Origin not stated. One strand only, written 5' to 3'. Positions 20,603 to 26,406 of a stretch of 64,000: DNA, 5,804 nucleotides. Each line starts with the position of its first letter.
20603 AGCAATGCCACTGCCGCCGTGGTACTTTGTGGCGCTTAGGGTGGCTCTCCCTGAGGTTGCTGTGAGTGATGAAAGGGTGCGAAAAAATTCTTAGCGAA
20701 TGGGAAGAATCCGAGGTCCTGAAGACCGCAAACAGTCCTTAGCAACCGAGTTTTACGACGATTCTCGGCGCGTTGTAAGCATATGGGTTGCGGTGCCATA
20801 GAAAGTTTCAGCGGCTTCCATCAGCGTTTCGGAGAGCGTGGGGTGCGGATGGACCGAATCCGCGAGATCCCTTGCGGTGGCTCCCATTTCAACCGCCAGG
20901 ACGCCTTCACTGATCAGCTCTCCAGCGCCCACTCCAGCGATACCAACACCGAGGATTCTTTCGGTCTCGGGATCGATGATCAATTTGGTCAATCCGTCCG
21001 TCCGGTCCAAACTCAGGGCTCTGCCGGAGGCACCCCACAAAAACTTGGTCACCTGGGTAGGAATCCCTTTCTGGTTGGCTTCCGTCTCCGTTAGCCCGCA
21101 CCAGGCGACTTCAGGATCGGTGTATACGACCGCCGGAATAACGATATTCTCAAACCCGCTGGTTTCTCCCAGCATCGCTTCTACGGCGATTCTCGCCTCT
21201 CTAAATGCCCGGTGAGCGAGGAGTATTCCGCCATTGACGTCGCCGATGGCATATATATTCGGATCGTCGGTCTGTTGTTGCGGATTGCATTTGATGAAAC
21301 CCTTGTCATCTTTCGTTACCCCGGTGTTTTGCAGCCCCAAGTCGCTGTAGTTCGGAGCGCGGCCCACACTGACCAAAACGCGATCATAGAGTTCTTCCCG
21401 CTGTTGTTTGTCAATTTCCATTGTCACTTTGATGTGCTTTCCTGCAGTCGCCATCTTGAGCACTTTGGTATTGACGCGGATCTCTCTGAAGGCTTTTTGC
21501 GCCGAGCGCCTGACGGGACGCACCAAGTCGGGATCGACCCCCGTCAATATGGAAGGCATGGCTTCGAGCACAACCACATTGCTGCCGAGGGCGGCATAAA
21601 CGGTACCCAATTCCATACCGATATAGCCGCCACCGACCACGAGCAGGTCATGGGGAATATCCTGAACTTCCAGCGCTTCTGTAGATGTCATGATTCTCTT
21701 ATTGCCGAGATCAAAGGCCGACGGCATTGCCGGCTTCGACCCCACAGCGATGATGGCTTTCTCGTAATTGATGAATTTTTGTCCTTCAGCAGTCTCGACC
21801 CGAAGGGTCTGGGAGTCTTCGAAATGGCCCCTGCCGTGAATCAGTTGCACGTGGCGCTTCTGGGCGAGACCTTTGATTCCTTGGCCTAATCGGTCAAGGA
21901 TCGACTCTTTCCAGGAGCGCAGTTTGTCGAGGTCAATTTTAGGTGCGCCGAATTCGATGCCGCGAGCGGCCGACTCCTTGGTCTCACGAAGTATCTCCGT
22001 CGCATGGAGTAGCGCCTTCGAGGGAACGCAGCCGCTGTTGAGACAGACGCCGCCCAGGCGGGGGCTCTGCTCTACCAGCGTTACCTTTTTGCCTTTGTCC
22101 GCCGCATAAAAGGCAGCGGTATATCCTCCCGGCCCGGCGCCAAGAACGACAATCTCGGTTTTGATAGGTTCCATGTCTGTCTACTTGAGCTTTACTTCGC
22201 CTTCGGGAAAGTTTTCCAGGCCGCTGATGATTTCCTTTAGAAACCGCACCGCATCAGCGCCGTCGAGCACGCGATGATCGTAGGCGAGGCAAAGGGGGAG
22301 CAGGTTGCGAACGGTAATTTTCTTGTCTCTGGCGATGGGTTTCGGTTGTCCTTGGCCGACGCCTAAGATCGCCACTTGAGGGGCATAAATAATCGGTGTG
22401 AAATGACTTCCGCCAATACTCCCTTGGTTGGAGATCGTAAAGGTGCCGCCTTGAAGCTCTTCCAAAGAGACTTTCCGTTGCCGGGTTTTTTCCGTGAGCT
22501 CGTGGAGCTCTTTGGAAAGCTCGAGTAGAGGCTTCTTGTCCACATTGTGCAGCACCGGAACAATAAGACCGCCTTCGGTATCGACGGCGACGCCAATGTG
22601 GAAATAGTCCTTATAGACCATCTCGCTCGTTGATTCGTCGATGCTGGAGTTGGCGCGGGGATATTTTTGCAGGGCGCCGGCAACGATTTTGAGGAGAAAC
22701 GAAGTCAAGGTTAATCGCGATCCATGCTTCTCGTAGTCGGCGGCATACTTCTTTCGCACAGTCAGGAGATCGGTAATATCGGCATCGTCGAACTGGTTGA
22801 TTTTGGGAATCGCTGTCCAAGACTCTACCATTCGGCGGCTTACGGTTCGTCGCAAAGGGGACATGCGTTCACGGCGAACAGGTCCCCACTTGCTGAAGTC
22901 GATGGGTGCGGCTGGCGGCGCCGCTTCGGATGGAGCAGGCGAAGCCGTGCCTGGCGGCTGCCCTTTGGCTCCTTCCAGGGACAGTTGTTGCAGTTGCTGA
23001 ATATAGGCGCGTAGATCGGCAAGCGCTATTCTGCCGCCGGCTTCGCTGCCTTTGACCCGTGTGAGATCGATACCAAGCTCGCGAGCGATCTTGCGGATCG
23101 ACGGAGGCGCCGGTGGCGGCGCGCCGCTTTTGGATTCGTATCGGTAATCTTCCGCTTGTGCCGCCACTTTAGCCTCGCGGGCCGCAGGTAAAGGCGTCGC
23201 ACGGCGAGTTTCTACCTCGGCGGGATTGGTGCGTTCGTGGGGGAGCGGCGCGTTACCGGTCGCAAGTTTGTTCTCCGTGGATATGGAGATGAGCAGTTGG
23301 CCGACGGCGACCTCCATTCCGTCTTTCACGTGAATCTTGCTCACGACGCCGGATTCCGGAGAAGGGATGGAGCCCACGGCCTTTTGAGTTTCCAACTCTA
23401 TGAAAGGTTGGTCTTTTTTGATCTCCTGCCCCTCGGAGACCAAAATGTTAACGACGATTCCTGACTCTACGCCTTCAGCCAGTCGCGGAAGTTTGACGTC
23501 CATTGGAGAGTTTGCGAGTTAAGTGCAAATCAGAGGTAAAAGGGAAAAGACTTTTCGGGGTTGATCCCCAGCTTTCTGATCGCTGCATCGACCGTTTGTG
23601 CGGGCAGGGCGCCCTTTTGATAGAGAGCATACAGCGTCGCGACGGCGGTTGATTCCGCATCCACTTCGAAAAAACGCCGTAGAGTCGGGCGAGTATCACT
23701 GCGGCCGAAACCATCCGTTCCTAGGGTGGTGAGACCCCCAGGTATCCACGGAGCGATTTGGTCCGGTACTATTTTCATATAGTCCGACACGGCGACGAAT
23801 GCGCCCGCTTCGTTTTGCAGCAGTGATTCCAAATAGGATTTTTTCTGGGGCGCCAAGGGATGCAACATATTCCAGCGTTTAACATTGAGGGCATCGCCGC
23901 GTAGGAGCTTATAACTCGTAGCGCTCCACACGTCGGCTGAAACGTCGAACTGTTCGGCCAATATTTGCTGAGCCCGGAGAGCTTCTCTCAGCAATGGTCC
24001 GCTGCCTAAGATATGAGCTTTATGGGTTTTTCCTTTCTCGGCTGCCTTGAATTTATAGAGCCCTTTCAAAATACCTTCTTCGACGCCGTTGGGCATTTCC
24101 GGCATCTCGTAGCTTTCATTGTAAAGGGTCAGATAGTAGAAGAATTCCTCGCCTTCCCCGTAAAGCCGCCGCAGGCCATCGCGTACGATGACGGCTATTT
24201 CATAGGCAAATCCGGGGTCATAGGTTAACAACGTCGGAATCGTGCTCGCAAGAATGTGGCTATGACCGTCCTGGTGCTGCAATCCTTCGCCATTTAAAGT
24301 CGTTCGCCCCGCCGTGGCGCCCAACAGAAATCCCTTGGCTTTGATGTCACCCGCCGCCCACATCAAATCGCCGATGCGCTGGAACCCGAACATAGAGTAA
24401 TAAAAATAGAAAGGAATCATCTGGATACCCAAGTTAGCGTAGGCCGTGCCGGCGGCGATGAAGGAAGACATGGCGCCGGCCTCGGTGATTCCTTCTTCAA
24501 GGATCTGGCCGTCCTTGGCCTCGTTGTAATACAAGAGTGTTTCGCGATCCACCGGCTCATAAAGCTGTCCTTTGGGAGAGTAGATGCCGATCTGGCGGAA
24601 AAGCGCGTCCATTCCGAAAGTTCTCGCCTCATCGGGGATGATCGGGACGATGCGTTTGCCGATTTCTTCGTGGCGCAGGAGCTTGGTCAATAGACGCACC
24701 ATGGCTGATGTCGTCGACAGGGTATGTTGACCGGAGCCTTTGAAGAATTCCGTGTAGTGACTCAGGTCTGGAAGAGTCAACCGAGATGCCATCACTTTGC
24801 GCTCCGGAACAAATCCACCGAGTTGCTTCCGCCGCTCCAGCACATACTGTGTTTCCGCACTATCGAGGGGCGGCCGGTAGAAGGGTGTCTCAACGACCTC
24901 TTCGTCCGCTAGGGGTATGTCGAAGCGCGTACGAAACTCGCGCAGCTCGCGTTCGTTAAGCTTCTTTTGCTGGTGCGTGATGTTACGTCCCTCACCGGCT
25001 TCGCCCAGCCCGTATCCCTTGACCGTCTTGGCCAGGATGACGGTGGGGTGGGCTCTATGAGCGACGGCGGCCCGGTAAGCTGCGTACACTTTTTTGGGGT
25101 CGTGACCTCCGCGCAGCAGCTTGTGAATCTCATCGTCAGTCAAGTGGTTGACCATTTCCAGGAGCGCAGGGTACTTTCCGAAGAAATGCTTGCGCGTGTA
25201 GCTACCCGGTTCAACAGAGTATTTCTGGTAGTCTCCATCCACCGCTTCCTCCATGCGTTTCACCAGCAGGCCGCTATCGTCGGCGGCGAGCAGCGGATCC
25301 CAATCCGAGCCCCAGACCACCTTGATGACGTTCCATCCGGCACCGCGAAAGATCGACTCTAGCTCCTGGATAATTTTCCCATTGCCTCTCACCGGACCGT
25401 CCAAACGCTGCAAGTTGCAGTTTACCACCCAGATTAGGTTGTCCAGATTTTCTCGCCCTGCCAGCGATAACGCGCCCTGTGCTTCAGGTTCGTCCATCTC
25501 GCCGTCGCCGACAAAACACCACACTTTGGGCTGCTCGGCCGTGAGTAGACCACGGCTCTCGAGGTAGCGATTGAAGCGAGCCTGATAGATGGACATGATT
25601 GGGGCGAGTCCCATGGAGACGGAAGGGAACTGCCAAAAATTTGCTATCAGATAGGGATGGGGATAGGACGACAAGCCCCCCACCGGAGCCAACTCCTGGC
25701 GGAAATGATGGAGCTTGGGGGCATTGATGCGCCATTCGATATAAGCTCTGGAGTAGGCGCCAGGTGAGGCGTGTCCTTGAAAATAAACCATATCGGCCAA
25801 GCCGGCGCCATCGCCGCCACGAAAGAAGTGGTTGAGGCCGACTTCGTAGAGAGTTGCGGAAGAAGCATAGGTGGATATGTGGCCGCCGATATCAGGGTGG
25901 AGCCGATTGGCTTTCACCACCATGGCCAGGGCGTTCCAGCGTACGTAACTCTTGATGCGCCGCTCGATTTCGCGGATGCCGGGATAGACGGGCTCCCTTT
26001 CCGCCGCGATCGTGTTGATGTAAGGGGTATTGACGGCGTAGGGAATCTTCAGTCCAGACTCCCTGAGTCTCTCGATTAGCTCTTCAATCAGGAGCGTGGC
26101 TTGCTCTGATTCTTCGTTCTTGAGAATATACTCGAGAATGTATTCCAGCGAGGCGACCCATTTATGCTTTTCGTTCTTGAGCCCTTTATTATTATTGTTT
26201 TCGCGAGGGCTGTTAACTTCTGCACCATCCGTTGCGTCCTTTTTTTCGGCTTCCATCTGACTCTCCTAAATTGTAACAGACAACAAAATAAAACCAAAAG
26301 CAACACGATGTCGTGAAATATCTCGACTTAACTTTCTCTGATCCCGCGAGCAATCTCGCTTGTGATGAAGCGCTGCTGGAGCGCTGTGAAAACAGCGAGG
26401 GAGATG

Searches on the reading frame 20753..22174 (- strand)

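Call 65: search_protein_families(library=pfam, proteins=[window:20753-22174:-], max_evalue=0.000001)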
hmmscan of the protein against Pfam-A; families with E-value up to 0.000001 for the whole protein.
window:20753-22174:- (473 aa): 9 families
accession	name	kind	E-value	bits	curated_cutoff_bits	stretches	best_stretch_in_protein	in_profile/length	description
PF07992.20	Pyr_redox_2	-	3.8e-62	210.8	26.1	1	7-327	2-291/291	Pyridine nucleotide-disulphide oxidoreductase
PF02852.28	Pyr_redox_dim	-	1e-35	122.7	25.3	1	346-455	1-110/110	Pyridine nucleotide-disulphide oxidoreductase, dimerisation domain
PF00070.33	Pyr_redox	-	5.6e-19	68.9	22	1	177-252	2-79/82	Pyridine nucleotide-disulphide oxidoreductase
PF12831.13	FAD_oxidored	-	1e-10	41.9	27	1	7-52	1-46/416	FAD dependent oxidoreductase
PF13738.12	Pyr_redox_3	-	4.9e-09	36.3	30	0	124-311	114-305/305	Pyridine nucleotide-disulphide oxidoreductase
PF00890.30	FAD_binding_2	-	1.2e-07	31.7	20.4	0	8-42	2-36/414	FAD binding domain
PF13450.12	NAD_binding_8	-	6.6e-07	30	21.9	1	10-44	1-35/68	NAD(P)-binding Rossmann-like domain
PF01946.23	Thi4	-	6.9e-07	29.2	26.2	0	4-64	16-79/235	Thi4 family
PF03486.20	HI0933_like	-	8.8e-07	29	50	0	7-48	2-43/244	HI0933-like protein Rossmann domain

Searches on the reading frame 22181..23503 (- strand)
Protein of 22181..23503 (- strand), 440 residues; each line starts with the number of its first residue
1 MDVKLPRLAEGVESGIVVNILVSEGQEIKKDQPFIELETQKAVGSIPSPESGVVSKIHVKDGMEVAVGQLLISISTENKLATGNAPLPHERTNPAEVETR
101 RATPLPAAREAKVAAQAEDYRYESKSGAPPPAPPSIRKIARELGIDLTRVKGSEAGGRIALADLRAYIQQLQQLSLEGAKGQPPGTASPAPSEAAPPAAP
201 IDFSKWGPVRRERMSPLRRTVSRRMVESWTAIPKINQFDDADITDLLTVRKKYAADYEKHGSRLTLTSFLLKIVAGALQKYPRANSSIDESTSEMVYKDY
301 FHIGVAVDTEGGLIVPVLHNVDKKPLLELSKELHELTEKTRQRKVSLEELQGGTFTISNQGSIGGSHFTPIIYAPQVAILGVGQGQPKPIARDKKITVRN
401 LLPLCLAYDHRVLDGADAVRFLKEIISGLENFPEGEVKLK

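Call 65: search_protein_families(library=pfam, proteins=[window:22181-23503:-], max_evalue=0.000001)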
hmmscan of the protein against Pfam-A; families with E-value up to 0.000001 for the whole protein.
window:22181-23503:- (440 aa): 4 families
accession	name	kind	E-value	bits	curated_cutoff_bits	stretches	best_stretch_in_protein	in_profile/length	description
PF00198.28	2-oxoacid_dh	-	6.4e-81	271.6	23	1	209-432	4-227/232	2-oxoacid dehydrogenases acyltransferase (catalytic domain)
PF00364.28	Biotin_lipoyl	-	2.1e-18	66.3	22.1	1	2-74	2-73/73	Biotin-requiring enzyme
PF13533.13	Biotin_lipoyl_2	-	5.7e-11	42.4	29.8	0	48-74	5-31/32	Biotin-lipoyl like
PF02817.22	E3_binding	-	7.5e-10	39.3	23.7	1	131-164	2-35/36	e3 binding domain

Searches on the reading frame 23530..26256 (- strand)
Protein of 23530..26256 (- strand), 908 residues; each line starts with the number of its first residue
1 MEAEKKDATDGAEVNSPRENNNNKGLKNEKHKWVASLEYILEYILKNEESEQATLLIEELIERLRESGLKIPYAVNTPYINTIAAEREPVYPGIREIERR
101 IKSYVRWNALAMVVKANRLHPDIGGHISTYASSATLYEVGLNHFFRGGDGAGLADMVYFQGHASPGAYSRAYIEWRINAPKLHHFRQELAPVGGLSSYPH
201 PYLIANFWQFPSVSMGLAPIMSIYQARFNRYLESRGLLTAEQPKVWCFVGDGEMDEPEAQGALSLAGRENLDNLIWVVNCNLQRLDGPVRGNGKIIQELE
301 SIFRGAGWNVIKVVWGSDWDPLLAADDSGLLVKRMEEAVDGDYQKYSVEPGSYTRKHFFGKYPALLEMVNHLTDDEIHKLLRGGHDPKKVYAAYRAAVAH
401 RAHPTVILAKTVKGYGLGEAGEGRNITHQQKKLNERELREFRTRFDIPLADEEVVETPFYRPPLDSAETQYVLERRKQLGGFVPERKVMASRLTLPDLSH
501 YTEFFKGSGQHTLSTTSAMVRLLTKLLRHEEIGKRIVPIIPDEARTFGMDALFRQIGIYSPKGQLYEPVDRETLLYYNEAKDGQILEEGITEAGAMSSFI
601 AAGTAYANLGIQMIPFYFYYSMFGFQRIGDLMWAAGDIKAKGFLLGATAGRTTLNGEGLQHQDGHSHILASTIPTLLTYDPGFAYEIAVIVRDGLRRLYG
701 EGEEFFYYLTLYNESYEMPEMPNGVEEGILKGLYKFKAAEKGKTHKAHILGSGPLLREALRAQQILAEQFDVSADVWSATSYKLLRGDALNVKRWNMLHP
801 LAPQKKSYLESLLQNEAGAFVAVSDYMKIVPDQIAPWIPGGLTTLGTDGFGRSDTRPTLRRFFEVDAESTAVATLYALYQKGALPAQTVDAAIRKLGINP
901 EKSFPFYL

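Call 65: search_protein_families(library=pfam, proteins=[window:23530-26256:-], max_evalue=0.000001)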
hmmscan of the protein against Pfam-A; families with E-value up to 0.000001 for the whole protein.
window:23530-26256:- (908 aa): 3 families
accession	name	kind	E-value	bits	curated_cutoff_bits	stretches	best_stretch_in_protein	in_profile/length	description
PF17831.6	PDH_E1_M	-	2.6e-97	325.1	23.2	1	496-719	4-229/229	Pyruvate dehydrogenase E1 component middle domain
PF22613.1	Transketolase_C_1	-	2e-19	70.3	27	1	732-866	1-113/113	Transketolase-like TK C-terminal domain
PF00456.26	Transketolase_N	-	3.7e-14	52.9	22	1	100-322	4-222/334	Transketolase, thiamine diphosphate binding domain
